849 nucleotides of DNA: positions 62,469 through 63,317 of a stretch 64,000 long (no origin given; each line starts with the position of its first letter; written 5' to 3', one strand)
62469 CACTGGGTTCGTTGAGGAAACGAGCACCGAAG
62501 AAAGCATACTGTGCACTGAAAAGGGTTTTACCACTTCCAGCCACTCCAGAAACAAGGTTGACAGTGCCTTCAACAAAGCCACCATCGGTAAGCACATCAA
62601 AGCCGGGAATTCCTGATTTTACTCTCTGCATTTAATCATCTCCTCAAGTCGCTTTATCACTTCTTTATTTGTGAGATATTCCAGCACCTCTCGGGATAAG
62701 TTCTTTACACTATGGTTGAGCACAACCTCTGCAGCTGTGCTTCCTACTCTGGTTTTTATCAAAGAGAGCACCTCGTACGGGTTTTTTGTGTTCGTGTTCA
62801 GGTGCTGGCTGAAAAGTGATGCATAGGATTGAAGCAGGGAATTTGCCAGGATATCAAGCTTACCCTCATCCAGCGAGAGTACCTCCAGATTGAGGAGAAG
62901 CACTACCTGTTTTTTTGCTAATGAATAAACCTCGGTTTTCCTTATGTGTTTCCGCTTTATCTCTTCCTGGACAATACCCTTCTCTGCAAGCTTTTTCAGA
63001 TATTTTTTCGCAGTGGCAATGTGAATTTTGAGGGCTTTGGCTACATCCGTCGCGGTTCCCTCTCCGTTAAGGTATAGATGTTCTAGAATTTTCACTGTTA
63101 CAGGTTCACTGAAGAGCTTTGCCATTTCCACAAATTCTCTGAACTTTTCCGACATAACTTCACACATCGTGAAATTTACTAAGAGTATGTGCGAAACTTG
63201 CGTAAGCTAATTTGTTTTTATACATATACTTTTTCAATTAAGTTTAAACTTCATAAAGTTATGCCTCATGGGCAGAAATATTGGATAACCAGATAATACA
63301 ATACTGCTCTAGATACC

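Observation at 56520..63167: HTH regulator / KaiC-like ATPase / 1228-aa pseudo-KaiC transmembrane protein / Zn-ribbon-TPR membrane protein operon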

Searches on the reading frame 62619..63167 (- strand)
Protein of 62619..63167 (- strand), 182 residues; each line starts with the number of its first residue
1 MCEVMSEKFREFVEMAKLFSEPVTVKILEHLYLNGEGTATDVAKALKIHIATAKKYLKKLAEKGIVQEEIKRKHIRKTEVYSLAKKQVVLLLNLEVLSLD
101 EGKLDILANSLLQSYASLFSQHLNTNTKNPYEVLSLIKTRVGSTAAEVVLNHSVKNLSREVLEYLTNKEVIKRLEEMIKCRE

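Call 3: search_protein_families(library=pfam, proteins=[window:62619-63167:-], max_evalue=0.1)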
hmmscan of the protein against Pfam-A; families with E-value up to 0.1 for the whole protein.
window:62619-63167:- (182 aa): 27 families (the best 25 are shown)
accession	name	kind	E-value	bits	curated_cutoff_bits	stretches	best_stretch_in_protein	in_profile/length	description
PF13412.12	HTH_24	-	2.1e-06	27.6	21.9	1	25-67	6-48/48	Winged helix-turn-helix DNA-binding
PF01978.25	TrmB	-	4.7e-06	26.8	25.6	1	26-74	12-60/68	Sugar-specific transcriptional regulator TrmB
PF14947.12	HTH_45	-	6e-05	23.4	25.5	1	23-72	7-50/77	Winged helix-turn-helix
PF22979.2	HTH_69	-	7.8e-05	22.9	27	1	27-76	18-67/69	Winged helix-turn-helix domain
PF03297.21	Ribosomal_S25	-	0.00025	21.6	28.8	1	8-81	28-98/101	S25 ribosomal protein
PF01325.25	Fe_dep_repress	-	0.0004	21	26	1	39-69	25-55/60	Iron dependent repressor, N-terminal DNA binding domain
PF12840.13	HTH_20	-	0.00046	20.5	27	1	20-66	2-48/51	Helix-turn-helix domain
PF09339.16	HTH_IclR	-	0.00065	19.9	22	1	25-68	6-50/52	IclR helix-turn-helix domain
PF04703.18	FaeA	-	0.00079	20.1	20.7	1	26-69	4-48/62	FaeA-like protein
PF01047.28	MarR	-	0.00086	19.6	24.6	1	25-67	6-48/59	MarR family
PF02002.24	TFIIE_alpha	-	0.0017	18.6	22.9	1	19-80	10-69/105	TFIIE alpha subunit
PF13463.12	HTH_27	-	0.0019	18.8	22.2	1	23-83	4-64/68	Winged helix DNA-binding domain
PF05719.16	GPP34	-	0.003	18.1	29.1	0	22-74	62-113/201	Golgi phosphoprotein 3 (GPP34)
PF24033.1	DUF7342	-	0.004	17.6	31.6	1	37-73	18-54/150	Family of unknown function (DUF7342)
PF20714.3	HTH_64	-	0.0079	16.8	27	1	37-71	17-51/65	DpiA-like helix-turn-helix domain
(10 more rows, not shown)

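Call 4: search_protein_families(library=ncbifam, proteins=[window:62619-63167:-], max_evalue=0.1)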
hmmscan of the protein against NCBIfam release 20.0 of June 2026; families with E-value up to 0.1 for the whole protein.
window:62619-63167:- (182 aa): 28 families (the best 25 are shown)
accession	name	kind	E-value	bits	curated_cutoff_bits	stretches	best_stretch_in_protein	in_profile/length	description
NF033788.1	HTH_metalloreg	subfamily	2.4e-06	27.3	55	1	13-88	2-73/77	metalloregulator ArsR/SmtB family transcription factor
TIGR01884.1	cas_HTH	subfamily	6.4e-06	25.7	60.2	1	24-75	144-196/202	CRISPR-associated CARF protein Csa3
NF053606.1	Sta1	subfamily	6.9e-05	22.9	80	1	25-83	23-83/100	Sta1 family transcriptional regulator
NF053610.1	Sso10a_fam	subfamily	7.4e-05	22.7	60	1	24-79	7-58/64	Sso10a family chromatin protein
TIGR00373.1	TIGR00373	equivalog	0.00011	21.7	149.5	1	23-179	15-155/162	transcription factor E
TIGR02702.1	SufR_cyano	equivalog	0.0002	21.1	178.8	1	26-96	5-77/208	iron-sulfur cluster biosynthesis transcriptional regulator SufR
NF041413.1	ArsR_Rv2640c_fam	equivalog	0.00042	20.7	155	1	17-72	37-94/118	Rv2640c family ArsR-like transcriptional regulator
NF033789.1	repress_SdpR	subfamily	0.00054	19.8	100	1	17-75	3-60/79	autorepressor SdpR family transcription factor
NF040939.2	trans_reg_lrs14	equivalog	0.0012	18.8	90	1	24-76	23-78/103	Lrs14 family HTH-type transcriptional regulator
NF004910.0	PRK06266.1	equivalog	0.0012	18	180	1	20-83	27-88/185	transcription initiation factor E subunit alpha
NF008273.0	PRK11050.1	equivalog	0.0015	18.2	153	1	31-72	49-90/156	manganese-binding transcriptional regulator MntR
NF010349.0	PRK13777.1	equivalog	0.0017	17.7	153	1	32-163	56-177/190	HTH-type transcriptional regulator Hpr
NF052532.1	TransRegPagRBaca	equivalog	0.004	17.2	170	1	4-65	9-69/99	transcriptional repressor PagR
NF053755.1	MsvR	equivalog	0.0045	16.7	220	1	18-93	9-82/236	transcriptional factor MsvR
NF006813.0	PRK09334.1-3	equivalog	0.0062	16.9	83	1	42-67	54-79/97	30S ribosomal protein S25e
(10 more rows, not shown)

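Call 79: search_protein_families(library=padloc, proteins=[window:62619-63167:-], max_evalue=0.001)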
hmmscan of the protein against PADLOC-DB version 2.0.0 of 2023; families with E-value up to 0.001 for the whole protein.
window:62619-63167:- (182 aa): 10 families
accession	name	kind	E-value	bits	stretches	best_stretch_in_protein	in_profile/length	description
PDLC01438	Csa3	-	9.8e-08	30.4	1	4-177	130-261/305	"CAS-I,CAS-II,CAS-III,CAS-IV,CAS-V,CAS-VI; associated_signaling"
PDLC01434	CasR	-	3.7e-07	28.2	1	11-81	115-186/191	"CAS-I,CAS-II,CAS-III,CAS-IV,CAS-V,CAS-VI; associated_signaling"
PDLC01857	CARF3--CARF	-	1.1e-06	26.5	1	25-79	134-186/201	-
PDLC01268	CasR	-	3.6e-06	25.1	1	12-78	112-177/179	"CAS-I,CAS-II,CAS-III,CAS-IV,CAS-V,CAS-VI; associated_signaling"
PDLC01044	Csa3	-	5.8e-06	24.3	1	23-78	137-184/194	Type I-A associated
PDLC01848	CARF3--CARF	-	1.1e-05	23.2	1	6-73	117-184/197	-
PDLC03963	SoFic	-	1.5e-05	22.6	1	7-75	283-349/361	-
PDLC01853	CARF3--CARF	-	2.1e-05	22.3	1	27-81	143-199/209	-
PDLC01879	CARF3--CARF_TM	-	6.5e-05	20.7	1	22-84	156-213/222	-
PDLC01866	CARF3--CARF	-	0.00029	18.9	0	26-80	143-199/207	-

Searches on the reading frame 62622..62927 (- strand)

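Call 73: search_protein_families(library=pfam, proteins=[window:62622-62927:-], max_evalue=10)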
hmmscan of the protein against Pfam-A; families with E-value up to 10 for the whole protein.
seq(102 aa): 1 family
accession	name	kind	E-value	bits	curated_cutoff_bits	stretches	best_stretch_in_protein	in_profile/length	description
PF10927.13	DUF2738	-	0.042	13.4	23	1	33-95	38-105/236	Protein of unknown function (DUF2738)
